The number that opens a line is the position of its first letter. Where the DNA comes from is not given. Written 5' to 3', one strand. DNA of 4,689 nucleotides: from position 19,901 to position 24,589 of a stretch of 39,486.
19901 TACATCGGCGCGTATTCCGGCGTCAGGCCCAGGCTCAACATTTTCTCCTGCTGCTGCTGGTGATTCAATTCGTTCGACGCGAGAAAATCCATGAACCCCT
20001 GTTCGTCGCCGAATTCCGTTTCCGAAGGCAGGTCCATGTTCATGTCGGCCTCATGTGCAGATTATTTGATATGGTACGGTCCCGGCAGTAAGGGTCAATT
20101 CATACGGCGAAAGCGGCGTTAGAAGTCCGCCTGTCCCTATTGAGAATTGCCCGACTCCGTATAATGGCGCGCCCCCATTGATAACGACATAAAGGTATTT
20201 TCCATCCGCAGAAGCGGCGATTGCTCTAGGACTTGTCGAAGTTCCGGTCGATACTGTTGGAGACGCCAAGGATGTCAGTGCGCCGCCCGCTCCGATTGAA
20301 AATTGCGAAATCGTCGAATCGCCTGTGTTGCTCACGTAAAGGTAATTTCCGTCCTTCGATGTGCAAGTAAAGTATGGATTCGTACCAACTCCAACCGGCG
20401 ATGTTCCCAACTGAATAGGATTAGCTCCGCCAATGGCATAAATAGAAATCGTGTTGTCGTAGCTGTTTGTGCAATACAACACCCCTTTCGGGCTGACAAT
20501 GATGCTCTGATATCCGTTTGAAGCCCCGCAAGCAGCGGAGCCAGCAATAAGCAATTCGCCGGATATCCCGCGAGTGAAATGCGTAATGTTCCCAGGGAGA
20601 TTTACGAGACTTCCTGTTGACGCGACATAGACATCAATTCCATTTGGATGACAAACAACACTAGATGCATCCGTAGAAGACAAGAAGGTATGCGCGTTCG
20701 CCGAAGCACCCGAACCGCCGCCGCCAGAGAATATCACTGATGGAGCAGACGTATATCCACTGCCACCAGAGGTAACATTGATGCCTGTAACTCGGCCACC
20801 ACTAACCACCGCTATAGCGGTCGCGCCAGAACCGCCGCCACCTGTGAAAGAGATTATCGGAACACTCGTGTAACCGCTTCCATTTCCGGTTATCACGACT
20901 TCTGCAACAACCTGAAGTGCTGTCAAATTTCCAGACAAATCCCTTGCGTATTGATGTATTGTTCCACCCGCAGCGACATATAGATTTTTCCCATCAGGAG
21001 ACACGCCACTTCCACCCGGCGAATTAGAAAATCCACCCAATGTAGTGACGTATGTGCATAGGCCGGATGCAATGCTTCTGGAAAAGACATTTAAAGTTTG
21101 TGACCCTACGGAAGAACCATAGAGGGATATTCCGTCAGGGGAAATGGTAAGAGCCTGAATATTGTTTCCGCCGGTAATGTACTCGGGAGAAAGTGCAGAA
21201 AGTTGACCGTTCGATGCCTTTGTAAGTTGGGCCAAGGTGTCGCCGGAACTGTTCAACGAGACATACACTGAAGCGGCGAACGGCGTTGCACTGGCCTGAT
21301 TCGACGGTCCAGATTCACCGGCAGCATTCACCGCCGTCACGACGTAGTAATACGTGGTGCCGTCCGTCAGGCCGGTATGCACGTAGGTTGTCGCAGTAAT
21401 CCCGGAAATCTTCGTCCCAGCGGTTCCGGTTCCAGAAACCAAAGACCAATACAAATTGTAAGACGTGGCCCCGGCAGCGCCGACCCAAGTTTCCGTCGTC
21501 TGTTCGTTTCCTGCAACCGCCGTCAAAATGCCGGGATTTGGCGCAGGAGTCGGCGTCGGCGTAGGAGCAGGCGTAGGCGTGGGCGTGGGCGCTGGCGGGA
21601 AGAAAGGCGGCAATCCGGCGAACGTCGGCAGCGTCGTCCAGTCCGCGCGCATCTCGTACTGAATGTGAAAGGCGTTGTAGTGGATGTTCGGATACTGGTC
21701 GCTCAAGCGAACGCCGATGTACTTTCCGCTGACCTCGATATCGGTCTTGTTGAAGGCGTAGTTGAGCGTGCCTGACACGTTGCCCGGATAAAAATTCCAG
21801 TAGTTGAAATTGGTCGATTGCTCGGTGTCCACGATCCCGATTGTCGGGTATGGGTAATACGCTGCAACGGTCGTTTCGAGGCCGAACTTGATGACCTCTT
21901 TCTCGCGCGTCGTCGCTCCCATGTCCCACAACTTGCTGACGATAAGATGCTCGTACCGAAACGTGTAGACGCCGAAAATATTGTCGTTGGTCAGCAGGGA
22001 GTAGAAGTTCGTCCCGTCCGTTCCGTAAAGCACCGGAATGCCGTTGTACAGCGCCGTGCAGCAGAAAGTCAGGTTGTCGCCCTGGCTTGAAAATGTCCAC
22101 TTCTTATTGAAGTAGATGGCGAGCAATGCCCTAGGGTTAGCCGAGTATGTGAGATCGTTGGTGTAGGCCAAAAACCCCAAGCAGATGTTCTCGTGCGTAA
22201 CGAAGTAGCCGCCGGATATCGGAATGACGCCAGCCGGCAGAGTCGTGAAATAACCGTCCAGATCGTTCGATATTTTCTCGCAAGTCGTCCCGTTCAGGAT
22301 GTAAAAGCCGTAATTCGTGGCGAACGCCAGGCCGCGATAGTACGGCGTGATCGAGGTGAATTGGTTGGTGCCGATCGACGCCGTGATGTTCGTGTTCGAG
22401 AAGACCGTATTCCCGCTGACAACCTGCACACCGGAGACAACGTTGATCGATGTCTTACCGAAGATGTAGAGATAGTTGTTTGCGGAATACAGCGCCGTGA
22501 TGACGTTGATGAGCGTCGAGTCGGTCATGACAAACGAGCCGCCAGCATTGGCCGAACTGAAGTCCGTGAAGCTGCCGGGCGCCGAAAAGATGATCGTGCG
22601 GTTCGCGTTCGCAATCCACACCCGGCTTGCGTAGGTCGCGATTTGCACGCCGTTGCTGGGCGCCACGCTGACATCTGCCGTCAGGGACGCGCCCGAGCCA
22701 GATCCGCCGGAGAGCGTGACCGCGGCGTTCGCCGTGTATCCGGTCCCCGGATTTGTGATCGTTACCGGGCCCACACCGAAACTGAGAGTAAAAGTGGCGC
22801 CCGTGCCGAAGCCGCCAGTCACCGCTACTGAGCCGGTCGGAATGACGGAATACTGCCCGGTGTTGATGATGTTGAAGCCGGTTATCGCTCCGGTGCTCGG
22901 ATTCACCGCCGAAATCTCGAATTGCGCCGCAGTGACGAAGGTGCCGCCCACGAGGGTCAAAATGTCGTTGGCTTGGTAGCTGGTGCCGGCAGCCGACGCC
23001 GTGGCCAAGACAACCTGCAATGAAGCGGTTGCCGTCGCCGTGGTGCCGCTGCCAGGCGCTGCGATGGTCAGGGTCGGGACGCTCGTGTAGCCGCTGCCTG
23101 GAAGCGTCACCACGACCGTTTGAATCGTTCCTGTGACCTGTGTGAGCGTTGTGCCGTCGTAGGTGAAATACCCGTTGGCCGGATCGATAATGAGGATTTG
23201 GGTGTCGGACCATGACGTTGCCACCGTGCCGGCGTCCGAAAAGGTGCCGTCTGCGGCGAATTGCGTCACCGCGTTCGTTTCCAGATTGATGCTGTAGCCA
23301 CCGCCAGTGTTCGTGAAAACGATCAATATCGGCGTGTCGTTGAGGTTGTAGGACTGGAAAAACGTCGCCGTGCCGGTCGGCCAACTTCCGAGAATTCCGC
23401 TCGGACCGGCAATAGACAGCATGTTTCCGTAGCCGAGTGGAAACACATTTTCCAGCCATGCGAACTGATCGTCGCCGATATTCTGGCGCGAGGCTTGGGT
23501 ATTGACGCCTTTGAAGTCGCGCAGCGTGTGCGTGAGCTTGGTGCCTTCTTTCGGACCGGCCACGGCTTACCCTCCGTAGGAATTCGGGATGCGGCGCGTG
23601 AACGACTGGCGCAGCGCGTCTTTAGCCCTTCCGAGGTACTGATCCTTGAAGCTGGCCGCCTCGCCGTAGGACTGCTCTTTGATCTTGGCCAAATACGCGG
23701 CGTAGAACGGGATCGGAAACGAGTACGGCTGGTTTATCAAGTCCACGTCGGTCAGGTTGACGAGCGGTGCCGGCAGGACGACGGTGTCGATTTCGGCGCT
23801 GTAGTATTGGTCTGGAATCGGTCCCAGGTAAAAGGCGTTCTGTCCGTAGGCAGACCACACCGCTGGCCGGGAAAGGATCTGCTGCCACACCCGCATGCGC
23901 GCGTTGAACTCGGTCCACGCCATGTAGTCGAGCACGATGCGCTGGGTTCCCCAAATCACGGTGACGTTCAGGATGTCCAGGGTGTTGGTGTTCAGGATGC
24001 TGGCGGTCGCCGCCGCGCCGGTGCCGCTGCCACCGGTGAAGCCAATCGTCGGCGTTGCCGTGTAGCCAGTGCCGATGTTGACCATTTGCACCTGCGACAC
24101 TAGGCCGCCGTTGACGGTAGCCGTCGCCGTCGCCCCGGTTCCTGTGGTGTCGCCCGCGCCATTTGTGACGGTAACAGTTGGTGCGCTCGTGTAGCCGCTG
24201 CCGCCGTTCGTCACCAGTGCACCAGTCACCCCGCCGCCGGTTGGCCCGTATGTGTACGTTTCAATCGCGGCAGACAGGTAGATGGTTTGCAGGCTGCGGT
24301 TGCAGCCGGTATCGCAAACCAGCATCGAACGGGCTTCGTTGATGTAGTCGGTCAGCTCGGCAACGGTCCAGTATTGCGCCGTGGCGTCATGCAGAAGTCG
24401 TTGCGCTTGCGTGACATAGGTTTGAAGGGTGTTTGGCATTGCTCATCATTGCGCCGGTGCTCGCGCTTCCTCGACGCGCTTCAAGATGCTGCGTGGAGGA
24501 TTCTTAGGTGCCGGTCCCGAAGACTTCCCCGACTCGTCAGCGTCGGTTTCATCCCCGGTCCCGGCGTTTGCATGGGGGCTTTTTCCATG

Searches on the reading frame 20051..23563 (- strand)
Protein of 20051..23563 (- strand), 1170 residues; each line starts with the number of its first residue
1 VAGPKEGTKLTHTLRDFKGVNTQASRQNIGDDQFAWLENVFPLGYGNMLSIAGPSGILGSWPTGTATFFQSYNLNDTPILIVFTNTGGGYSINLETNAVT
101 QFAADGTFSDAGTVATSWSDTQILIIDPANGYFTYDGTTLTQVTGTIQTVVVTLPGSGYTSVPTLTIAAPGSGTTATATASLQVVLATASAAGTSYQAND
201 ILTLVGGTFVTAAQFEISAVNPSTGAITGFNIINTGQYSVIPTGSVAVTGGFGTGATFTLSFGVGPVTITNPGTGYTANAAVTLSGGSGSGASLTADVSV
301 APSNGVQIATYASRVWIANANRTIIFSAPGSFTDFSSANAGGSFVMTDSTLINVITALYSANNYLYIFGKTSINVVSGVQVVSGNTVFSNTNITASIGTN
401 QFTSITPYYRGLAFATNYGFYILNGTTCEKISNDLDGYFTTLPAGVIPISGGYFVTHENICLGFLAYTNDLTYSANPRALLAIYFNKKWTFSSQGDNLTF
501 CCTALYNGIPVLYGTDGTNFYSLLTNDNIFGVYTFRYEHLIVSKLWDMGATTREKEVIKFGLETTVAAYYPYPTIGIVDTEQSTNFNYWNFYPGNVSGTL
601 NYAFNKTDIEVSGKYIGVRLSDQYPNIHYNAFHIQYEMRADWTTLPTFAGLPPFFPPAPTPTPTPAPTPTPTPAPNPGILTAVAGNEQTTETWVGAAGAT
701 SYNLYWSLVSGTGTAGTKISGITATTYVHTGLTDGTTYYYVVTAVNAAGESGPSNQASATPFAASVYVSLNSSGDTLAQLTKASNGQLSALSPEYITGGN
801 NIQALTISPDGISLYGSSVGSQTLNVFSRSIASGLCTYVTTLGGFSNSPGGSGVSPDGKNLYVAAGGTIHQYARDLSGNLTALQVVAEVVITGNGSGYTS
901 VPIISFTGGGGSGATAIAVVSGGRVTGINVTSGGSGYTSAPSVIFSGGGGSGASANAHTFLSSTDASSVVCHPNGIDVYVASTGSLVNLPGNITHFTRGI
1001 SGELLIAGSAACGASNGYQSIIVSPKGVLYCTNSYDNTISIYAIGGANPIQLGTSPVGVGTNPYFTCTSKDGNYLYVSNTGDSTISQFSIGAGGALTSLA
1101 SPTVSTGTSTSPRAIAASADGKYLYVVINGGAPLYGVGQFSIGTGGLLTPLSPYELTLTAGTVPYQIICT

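Call 49: search_protein_families(library=phrogs, proteins=[window:20051-23563:-], max_evalue=0.001)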
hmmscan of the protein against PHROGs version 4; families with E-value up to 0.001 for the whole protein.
window:20051-23563:- (1170 aa): 11 families
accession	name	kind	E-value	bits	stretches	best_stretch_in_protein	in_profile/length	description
phrog_701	-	head and packaging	1.6e-21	74.9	1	886-958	1166-1238/6136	virion structural protein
phrog_460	-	connector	2.6e-17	63.6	1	880-961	225-306/385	head closure Hc2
phrog_708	-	tail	8.6e-15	54.4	1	879-946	850-917/1383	baseplate wedge subunit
phrog_19630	-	head and packaging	1.9e-13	50.1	1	885-959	1161-1235/1266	virion structural protein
phrog_22827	-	unknown function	3.6e-12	46.7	1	880-946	178-244/613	-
phrog_5342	-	tail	1.4e-10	39.7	1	885-960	2089-2173/3319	tail fiber protein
phrog_1922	-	tail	2.2e-09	37.4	1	874-967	822-913/932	baseplate hub subunit and tail lysozyme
phrog_4406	-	head and packaging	1.3e-08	33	1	886-962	581-655/3231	virion structural protein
phrog_438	-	tail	2.7e-08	34.4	1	886-958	198-272/478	baseplate wedge subunit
phrog_2885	-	tail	2.3e-06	25.2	1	886-943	1092-1149/4179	baseplate wedge subunit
phrog_19989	-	unknown function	0.00011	22.5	0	1069-1125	237-290/331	-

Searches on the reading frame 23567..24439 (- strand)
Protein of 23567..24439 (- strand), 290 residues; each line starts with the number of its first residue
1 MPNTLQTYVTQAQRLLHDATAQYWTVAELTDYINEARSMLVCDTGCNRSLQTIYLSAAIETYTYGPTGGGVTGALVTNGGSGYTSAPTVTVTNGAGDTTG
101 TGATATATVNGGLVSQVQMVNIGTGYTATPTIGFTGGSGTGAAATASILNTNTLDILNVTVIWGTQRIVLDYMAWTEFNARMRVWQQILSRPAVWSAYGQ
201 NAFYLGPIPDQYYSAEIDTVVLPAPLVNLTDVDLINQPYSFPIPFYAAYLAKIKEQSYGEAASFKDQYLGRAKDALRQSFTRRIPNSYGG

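Call 49: search_protein_families(library=phrogs, proteins=[window:23567-24439:-], max_evalue=0.001)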
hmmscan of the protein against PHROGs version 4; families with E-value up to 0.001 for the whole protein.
window:23567-24439:- (290 aa): 15 families
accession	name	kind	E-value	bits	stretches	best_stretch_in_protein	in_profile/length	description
phrog_5342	-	tail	6.8e-13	47.4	1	70-167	2089-2193/3319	tail fiber protein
phrog_701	-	head and packaging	1.1e-12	45.6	1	69-148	1164-1239/6136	virion structural protein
phrog_19630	-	head and packaging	2.2e-12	46.5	1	69-150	1160-1237/1266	virion structural protein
phrog_32294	-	tail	4.9e-10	37.7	1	75-164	1133-1220/2435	baseplate wedge subunit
phrog_460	-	connector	1.2e-09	38.4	1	100-161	216-278/385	head closure Hc2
phrog_30655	-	head and packaging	1.1e-07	30.6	1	67-148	117-197/1678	virion structural protein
phrog_2885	-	tail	1e-06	26.3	1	69-148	1046-1126/4179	baseplate wedge subunit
phrog_399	-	head and packaging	1.3e-06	29.1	0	5-43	4-44/220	structural protein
phrog_17885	-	tail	1.8e-06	27.2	1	72-148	790-866/1002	tail fiber protein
phrog_22827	-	unknown function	4.3e-05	23.3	1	66-150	138-220/613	-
phrog_4406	-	head and packaging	0.0001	20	1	71-143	581-647/3231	virion structural protein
phrog_1922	-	tail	0.00014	21.5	1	75-156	838-913/932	baseplate hub subunit and tail lysozyme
phrog_438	-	tail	0.00019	21.7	1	67-149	194-275/478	baseplate wedge subunit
phrog_10775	-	tail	0.00066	20.4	1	169-272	120-214/237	tail protein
phrog_708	-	tail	0.00067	18.4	1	69-152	815-895/1383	baseplate wedge subunit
